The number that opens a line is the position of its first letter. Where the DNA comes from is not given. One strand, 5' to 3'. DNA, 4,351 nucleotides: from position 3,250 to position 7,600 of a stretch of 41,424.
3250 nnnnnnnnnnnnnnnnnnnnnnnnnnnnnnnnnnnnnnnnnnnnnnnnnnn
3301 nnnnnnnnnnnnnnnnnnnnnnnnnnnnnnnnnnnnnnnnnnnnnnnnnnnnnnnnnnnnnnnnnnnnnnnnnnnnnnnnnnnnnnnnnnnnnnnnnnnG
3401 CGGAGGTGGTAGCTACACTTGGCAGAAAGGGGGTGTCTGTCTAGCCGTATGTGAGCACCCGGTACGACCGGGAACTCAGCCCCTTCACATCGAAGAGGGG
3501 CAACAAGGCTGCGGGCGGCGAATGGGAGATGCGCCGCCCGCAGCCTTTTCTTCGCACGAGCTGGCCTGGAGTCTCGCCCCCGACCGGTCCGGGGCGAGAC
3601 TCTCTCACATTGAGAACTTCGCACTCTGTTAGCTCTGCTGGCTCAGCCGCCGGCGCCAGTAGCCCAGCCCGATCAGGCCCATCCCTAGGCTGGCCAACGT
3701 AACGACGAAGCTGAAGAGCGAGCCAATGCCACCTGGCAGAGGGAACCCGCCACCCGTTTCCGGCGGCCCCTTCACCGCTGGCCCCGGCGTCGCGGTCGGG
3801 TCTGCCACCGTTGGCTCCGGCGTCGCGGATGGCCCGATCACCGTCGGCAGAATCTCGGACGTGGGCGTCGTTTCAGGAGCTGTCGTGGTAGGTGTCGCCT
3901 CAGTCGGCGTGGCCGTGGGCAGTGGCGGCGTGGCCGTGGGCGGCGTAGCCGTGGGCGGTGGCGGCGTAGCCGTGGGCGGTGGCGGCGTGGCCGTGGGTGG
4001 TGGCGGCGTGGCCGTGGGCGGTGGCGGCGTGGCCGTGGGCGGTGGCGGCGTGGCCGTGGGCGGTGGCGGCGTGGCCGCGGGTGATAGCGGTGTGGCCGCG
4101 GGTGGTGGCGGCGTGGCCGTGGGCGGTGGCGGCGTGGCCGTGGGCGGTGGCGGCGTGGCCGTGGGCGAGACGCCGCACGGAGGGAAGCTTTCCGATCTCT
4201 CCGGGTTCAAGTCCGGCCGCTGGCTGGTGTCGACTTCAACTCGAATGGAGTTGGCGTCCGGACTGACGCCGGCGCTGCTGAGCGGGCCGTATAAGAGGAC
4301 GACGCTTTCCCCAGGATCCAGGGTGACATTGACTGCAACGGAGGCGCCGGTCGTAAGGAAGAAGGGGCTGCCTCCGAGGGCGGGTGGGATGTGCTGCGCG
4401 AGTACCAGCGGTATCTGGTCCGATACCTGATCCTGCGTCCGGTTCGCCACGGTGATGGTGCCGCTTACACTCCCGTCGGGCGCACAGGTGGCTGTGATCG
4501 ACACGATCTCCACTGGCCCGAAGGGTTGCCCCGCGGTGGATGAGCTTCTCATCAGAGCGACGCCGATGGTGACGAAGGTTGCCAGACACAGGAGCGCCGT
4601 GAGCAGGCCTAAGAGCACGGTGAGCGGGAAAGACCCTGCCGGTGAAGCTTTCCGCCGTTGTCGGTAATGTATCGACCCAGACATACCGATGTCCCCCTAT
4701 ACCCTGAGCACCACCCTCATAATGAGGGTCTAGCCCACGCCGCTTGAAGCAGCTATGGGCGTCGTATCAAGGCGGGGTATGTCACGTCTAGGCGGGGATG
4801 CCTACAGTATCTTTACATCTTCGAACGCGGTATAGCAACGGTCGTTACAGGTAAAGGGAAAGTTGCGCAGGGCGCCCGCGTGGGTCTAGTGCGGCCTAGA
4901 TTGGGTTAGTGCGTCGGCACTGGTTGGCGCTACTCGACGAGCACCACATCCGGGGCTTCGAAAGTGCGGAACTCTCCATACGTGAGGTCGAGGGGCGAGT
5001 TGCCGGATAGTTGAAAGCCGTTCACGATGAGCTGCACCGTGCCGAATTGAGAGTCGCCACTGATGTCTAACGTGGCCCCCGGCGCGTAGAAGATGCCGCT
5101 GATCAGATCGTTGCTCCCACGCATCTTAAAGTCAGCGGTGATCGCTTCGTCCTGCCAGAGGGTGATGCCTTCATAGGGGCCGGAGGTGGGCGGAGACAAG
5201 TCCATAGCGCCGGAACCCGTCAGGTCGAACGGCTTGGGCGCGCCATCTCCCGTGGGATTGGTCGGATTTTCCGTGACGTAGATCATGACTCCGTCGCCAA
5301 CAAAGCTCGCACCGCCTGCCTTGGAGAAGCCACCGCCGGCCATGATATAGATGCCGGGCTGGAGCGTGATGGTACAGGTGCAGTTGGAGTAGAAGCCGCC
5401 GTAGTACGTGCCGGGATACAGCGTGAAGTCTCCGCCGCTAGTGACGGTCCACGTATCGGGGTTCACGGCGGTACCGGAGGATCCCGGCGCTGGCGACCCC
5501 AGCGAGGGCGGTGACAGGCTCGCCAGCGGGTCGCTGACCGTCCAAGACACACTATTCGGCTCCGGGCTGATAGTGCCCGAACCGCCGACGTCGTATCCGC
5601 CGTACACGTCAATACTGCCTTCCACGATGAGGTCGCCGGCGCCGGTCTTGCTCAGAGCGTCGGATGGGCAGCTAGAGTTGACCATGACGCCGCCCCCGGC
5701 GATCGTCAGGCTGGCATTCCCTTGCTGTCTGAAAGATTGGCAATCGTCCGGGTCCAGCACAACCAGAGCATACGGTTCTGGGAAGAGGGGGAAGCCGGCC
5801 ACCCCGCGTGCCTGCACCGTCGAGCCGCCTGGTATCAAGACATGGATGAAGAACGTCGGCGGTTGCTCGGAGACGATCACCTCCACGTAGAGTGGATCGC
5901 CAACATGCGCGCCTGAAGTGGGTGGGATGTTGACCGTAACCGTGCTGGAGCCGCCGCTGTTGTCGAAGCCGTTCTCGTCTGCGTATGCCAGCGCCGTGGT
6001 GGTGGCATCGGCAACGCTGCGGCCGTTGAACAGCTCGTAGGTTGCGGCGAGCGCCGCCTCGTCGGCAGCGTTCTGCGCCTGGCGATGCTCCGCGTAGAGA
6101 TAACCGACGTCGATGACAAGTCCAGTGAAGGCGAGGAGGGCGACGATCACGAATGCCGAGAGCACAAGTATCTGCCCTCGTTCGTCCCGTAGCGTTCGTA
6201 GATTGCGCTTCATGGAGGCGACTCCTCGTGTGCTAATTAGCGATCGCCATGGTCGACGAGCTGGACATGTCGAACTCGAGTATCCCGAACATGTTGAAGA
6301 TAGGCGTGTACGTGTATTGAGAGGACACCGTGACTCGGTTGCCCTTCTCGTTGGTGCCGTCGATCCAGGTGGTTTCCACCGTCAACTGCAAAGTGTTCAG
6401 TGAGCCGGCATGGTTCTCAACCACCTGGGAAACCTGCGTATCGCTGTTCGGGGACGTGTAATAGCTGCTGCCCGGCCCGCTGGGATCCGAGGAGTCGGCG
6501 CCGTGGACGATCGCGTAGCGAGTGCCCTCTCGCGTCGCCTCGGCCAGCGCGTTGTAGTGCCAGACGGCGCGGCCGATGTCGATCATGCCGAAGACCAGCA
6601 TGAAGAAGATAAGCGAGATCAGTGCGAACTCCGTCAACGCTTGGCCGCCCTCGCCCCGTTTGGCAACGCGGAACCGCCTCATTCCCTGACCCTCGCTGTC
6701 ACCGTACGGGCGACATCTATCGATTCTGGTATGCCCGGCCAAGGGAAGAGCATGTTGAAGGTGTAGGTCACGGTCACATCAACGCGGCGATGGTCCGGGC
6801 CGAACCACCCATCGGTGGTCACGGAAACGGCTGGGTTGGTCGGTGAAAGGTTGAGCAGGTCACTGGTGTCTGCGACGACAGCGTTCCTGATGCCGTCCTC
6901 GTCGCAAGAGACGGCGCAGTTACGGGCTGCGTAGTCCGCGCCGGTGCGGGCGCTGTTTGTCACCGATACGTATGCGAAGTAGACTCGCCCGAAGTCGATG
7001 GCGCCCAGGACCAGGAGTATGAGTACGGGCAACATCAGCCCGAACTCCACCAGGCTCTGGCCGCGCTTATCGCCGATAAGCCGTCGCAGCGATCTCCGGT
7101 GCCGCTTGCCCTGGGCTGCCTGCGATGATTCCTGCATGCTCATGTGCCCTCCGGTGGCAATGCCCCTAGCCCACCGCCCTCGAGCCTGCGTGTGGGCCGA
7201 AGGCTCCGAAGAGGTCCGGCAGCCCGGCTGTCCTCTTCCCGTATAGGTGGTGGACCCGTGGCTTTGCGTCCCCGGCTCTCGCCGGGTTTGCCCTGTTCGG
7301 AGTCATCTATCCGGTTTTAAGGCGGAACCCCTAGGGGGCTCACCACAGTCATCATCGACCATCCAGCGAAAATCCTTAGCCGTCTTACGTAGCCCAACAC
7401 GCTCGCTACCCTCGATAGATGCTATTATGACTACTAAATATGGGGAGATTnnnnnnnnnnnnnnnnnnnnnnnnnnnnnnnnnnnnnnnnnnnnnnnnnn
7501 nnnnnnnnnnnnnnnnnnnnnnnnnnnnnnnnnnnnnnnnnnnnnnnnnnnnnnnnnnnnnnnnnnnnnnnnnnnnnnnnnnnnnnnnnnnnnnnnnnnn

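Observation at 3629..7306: Riboswitch-gated pseudopilin set with no visible pilus machinery, followed by a repeat-rich surface protein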

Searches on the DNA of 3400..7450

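Call 63: search_rna_families(source=window, start=3400, end=7450, threshold=evalue, max_evalue=1)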
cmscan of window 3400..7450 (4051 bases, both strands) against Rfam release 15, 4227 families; matches with E-value up to 1: 1.
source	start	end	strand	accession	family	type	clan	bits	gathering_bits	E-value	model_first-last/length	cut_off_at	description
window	7214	7301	-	RF03167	c-di-GMP-I-GGC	Cis-reg; riboswitch;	CL00126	75.9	59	2.1e-17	1-80/80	no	c-di-GMP-I-GGC riboswitch aptamer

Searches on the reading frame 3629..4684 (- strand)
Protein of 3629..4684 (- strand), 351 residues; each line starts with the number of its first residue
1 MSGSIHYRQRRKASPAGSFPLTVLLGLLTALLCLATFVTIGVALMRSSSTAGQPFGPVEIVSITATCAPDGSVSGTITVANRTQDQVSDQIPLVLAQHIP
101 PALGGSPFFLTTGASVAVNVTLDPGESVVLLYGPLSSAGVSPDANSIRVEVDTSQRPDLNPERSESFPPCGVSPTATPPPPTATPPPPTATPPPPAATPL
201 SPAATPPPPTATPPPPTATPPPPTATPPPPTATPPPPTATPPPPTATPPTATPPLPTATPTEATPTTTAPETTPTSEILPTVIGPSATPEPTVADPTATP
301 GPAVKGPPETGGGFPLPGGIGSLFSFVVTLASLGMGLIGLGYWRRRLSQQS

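Call 6: search_protein_families(library=pfam, proteins=[window:3629-4684:-], max_evalue=0.1)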
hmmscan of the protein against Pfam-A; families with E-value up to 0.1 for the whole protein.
window:3629-4684:- (351 aa): 0 families

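Call 15: search_protein_families(library=ncbifam, proteins=[window:3629-4684:-], max_evalue=1)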
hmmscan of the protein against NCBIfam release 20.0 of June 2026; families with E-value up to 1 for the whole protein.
window:3629-4684:- (351 aa): 0 families

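Call 98: predict_structure(alignment_id=A7)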
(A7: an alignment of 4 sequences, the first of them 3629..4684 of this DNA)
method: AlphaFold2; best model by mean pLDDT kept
length: 351 residues; sequences in the alignment: 4
mean_pLDDT: 67.4   pTM: 0.40
mean pLDDT of the five models: 67.4, 65.7, 64.8, 61.7, 60.3
residues with pLDDT >= 90: 73; 70-90: 77; 50-70: 113; < 50: 88
segments of 3 or more residues with pLDDT < 50: 1-4, 6-18, 46-53, 266-279, 281-319
pLDDT, mean of each block of 10 residues (from residue 1): 46 49 68 72 51 67 92 95 91 94 86 93 94 91 92 87 89 62 67 55 58 64 69 68 66 56 48 41 37 39 39 40 59 69 64 40
secondary structure, 60 per line:
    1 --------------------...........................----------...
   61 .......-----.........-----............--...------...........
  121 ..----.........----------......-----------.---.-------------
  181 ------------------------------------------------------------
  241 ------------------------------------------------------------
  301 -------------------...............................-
elements in order: H21-47 E58-67 E73-81 E87-98 E110-122 E127-135 E146-151 H320-350

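Call 100: fold_search(model_id=the predicted structure, library=pdb)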
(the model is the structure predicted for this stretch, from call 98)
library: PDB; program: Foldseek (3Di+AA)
matches with E <= 10: 1396; with E <= 0.001: 19
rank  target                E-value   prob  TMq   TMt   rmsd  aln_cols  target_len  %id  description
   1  5tf0_A                9.5e-05  1.00  0.23  0.12   4.8       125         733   18  Crystal Structure of Glycosil Hydrolase Family 3 N-Terminal Domain Protein from Bacteroides intestinalis (released 2016-10-05)
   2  5xxo_A                1.7e-04  1.00  0.24  0.12   4.3       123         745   14  Crystal structure of mutant (D286N) GH3 beta-glucosidase from Bacteroides thetaiotaomicron in complex with sophorotrio (released 2017-12-13)
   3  5xxn_A                1.8e-04  1.00  0.24  0.12   4.3       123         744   14  Crystal Structure of mutant (D286N) beta-glucosidase from Bacteroides thetaiotaomicron in complex with sophorose (released 2017-12-13)
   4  5xxm_A                1.8e-04  1.00  0.24  0.12   4.3       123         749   14  Crystal structure of GH3 beta-glucosidase from Bacteroides thetaiotaomicron in complex with gluconolactone (released 2017-12-13)
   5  5xxn_B                2.0e-04  1.00  0.24  0.12   4.3       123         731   14  Crystal Structure of mutant (D286N) beta-glucosidase from Bacteroides thetaiotaomicron in complex with sophorose (released 2017-12-13)
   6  5xxl_A                2.5e-04  1.00  0.24  0.12   4.3       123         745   14  Crystal structure of GH3 beta-glucosidase from Bacteroides thetaiotaomicron (released 2017-12-13)
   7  5xxl_B                2.9e-04  1.00  0.24  0.12   4.3       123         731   14  Crystal structure of GH3 beta-glucosidase from Bacteroides thetaiotaomicron (released 2017-12-13)
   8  5tf0_B                3.1e-04  1.00  0.23  0.12   4.6       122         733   15  Crystal Structure of Glycosil Hydrolase Family 3 N-Terminal Domain Protein from Bacteroides intestinalis (released 2016-10-05)
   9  5xxm_B                3.6e-04  1.00  0.24  0.12   4.3       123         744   14  Crystal structure of GH3 beta-glucosidase from Bacteroides thetaiotaomicron in complex with gluconolactone (released 2017-12-13)
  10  5xxo_B                3.6e-04  1.00  0.24  0.12   4.3       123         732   14  Crystal structure of mutant (D286N) GH3 beta-glucosidase from Bacteroides thetaiotaomicron in complex with sophorotrio (released 2017-12-13)
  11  8xrt_D                5.1e-04  1.00  0.24  0.13   4.5       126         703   18  The crystal structure of a GH3 enzyme CcBgl3B (released 2024-04-10)
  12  8xrt_B                5.1e-04  1.00  0.24  0.12   4.5       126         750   18  The crystal structure of a GH3 enzyme CcBgl3B (released 2024-04-10)
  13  8xrx_B                5.4e-04  1.00  0.23  0.12   5.2       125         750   18  The crystal structure of a GH3 enzyme CcBgl3B with glucose and gentiobiose (released 2024-04-10)
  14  8xrt_F                7.2e-04  1.00  0.23  0.12   5.1       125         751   18  The crystal structure of a GH3 enzyme CcBgl3B (released 2024-04-10)
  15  3o0l_B                7.2e-04  1.00  0.18  0.44   4.4        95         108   10  Crystal structure of a Pfam DUF1425 family member (Shew_1734) from Shewanella sp. pv-4 at 1.81 a resolution (released 2010-08-04)
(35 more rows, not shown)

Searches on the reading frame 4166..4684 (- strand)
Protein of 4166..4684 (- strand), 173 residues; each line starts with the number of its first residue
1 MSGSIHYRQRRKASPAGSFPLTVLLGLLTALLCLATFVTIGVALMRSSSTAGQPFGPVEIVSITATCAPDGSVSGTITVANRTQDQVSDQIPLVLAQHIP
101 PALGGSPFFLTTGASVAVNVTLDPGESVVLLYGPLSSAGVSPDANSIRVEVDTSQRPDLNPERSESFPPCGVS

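Call 82: find_homologous_proteins(query=window:4166-4684:-, max_evalue=0.001)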
Query seq(173 aa) (173 aa): 3 proteins with E <= 0.001 among 270 candidates.
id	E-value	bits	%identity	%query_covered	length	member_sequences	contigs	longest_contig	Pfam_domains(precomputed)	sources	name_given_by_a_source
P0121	4.6e-25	106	45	82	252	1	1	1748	-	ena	-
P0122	2.1e-13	68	73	34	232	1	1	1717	-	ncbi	-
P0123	8.4e-13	66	40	66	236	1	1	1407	-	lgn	-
